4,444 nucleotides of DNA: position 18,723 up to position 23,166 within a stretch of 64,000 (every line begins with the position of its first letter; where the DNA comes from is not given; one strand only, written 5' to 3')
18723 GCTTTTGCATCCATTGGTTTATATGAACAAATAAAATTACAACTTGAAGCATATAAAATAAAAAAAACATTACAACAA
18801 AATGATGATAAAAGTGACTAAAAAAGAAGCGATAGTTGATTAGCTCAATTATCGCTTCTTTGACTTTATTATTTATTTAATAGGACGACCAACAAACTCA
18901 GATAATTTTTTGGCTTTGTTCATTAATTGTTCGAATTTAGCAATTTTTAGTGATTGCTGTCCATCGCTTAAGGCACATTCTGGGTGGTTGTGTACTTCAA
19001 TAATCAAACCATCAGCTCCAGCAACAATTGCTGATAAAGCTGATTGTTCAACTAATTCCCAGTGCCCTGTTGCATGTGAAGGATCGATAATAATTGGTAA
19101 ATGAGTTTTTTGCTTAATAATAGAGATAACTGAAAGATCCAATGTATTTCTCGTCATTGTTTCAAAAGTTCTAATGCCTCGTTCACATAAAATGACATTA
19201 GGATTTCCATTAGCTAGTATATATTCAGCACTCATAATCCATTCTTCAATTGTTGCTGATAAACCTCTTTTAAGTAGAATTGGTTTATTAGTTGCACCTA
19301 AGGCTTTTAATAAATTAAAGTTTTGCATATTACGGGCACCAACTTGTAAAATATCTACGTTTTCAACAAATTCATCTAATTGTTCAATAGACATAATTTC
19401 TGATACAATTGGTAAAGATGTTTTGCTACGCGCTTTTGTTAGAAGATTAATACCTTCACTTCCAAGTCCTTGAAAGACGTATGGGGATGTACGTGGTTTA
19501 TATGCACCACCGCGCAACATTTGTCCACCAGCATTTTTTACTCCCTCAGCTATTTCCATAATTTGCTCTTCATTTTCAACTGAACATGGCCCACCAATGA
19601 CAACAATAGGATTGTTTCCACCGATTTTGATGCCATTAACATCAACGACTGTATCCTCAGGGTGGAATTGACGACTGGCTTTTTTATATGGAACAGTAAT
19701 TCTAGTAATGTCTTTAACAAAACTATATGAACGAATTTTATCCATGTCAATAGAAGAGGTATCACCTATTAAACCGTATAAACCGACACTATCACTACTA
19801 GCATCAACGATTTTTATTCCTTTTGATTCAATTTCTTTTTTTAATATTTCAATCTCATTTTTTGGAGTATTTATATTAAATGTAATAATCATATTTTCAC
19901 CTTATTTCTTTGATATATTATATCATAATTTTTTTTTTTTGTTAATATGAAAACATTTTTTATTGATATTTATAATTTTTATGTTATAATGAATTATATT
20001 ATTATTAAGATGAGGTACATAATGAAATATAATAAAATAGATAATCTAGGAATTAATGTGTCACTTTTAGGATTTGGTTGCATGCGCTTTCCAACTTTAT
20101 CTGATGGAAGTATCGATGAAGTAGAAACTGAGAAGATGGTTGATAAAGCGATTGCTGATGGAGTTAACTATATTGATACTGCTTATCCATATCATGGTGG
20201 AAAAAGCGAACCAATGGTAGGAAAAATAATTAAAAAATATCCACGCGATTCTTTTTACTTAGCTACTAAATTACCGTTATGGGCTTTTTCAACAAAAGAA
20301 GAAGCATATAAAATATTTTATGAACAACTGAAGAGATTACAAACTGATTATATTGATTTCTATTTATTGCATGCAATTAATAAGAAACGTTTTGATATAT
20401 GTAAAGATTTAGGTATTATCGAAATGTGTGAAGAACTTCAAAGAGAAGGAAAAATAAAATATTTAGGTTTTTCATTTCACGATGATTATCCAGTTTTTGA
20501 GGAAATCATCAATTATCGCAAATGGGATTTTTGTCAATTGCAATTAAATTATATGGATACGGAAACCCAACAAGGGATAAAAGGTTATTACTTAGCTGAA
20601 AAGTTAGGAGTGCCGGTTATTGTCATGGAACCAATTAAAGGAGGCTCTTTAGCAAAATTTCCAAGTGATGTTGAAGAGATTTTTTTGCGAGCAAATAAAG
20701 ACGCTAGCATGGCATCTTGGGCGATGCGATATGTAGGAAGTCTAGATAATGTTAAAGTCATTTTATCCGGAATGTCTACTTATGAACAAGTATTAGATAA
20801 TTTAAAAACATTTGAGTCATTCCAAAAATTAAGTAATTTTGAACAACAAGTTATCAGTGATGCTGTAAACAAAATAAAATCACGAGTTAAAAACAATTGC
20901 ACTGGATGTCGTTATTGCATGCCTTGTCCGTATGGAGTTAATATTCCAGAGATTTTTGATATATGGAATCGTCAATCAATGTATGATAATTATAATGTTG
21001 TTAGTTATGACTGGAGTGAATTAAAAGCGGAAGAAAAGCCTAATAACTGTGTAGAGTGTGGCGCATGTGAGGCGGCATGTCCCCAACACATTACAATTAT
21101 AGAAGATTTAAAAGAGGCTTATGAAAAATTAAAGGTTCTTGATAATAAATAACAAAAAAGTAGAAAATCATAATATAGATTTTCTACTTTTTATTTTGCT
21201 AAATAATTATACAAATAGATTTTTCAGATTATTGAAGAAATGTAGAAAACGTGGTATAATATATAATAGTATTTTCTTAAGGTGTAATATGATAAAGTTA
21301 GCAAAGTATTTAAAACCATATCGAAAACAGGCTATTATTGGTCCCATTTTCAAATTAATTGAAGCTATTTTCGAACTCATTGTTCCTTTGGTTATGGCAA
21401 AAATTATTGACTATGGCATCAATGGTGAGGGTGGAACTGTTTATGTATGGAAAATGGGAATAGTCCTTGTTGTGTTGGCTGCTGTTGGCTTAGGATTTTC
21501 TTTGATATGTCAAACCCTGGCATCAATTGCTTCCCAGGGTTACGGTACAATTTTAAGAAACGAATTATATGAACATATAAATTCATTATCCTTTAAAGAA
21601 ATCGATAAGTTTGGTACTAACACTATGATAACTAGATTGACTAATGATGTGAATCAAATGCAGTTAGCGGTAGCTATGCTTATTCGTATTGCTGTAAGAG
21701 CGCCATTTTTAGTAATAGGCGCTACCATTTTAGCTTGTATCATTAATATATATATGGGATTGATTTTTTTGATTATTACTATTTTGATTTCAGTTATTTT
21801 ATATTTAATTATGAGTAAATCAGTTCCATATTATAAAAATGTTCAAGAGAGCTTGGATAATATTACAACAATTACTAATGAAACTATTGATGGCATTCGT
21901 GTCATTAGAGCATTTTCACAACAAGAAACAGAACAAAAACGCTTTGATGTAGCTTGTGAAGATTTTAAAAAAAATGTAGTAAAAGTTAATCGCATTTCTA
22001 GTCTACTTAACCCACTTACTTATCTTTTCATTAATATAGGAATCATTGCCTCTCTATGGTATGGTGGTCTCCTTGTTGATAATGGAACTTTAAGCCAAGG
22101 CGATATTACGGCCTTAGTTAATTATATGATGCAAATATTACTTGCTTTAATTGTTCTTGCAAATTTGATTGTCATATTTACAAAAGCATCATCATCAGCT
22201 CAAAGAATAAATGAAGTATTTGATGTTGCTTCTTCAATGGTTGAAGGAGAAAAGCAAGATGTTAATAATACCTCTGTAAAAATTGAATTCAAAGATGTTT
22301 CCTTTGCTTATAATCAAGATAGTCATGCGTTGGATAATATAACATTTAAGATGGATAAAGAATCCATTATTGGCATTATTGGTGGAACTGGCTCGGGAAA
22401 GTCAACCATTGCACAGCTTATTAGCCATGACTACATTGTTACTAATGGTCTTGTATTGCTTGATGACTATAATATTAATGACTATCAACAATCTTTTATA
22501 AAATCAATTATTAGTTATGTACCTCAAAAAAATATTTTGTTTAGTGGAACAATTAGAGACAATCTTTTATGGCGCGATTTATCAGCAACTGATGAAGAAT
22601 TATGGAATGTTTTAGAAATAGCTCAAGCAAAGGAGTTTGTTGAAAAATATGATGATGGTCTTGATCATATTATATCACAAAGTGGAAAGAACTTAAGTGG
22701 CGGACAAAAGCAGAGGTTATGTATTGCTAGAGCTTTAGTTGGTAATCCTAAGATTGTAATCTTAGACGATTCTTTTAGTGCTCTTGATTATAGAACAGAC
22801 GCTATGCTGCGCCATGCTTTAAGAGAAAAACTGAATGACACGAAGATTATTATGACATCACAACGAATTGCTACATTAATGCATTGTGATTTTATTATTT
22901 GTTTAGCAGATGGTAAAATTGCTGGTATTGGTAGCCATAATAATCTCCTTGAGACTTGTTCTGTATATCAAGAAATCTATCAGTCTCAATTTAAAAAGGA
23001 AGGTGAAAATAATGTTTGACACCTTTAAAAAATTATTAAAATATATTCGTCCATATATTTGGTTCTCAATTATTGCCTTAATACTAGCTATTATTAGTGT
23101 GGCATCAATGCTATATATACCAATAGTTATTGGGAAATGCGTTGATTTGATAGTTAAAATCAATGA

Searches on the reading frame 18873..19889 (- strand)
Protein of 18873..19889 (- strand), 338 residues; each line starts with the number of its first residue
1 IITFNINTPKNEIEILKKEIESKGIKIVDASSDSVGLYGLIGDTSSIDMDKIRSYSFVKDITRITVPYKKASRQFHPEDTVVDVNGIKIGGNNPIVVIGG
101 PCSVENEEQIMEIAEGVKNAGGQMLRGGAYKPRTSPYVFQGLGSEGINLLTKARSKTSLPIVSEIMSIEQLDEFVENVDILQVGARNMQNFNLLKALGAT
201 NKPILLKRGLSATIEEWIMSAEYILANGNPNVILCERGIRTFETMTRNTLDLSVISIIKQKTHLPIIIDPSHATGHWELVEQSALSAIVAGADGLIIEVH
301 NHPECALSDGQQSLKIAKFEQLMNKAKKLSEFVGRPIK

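Call 100: search_protein_families(library=pfam, proteins=[window:18873-19889:-], max_evalue=0.00001)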
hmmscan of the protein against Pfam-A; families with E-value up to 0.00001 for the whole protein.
window:18873-19889:- (338 aa): 3 families
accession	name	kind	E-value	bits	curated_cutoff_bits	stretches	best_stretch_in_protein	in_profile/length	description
PF00793.26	DAHP_synth_1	-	5e-83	278.6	25.5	1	81-331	3-266/270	DAHP synthetase I family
PF18152.6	DAHP_snth_FXD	-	3.1e-08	33.8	27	1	1-65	2-66/67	DAHP synthase ferredoxin-like domain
PF03102.20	NeuB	-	2.9e-07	30.6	22.1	1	150-337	61-240/241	NeuB family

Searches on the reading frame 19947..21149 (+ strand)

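Call 53: search_protein_families(library=pfam, proteins=[window:19947-21149:+], max_evalue=0.00001)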
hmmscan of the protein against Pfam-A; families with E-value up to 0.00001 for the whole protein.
window:19947-21149:+ (401 aa): 5 families
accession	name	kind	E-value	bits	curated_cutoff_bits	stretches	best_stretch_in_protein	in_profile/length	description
PF00248.27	Aldo_ket_red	-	3.7e-42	144.8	24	1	41-295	2-278/291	Aldo/keto reductase family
PF13187.11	Fer4_9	-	6.7e-10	39.3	27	1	317-381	1-50/52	4Fe-4S dicluster domain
PF13534.11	Fer4_17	-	6.4e-09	36.7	22.2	1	317-382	1-60/61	4Fe-4S dicluster domain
PF13237.11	Fer4_10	-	3.6e-07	30.5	25.5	1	314-379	5-53/53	4Fe-4S dicluster domain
PF13183.11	Fer4_8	-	8.8e-07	29.8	27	1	316-382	3-68/68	4Fe-4S dicluster domain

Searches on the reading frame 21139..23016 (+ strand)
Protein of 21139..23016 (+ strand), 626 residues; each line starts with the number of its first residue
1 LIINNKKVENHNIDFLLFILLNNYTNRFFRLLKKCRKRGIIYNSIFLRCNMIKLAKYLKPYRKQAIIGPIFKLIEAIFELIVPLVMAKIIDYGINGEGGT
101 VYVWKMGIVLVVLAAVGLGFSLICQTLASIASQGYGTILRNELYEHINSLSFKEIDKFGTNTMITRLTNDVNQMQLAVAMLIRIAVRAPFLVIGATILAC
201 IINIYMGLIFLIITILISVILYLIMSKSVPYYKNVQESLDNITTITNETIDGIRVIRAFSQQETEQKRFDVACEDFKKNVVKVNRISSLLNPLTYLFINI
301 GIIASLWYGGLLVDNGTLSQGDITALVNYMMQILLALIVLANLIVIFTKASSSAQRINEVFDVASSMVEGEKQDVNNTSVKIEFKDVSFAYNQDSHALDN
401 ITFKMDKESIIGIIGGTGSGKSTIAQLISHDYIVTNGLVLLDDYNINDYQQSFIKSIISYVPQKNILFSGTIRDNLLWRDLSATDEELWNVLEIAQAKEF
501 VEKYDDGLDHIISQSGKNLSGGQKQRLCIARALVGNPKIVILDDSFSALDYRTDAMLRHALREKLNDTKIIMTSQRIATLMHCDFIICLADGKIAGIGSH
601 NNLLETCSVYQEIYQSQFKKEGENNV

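Call 53: search_protein_families(library=pfam, proteins=[window:21139-23016:+], max_evalue=0.00001)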
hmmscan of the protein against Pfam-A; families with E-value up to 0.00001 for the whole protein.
window:21139-23016:+ (626 aa): 2 families
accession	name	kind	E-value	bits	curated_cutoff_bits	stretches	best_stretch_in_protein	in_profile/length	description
PF00664.28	ABC_membrane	-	1.8e-46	159.5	28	1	66-334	2-271/274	ABC transporter transmembrane region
PF00005.33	ABC_tran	-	8.6e-29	101.3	25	1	398-546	1-136/137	ABC transporter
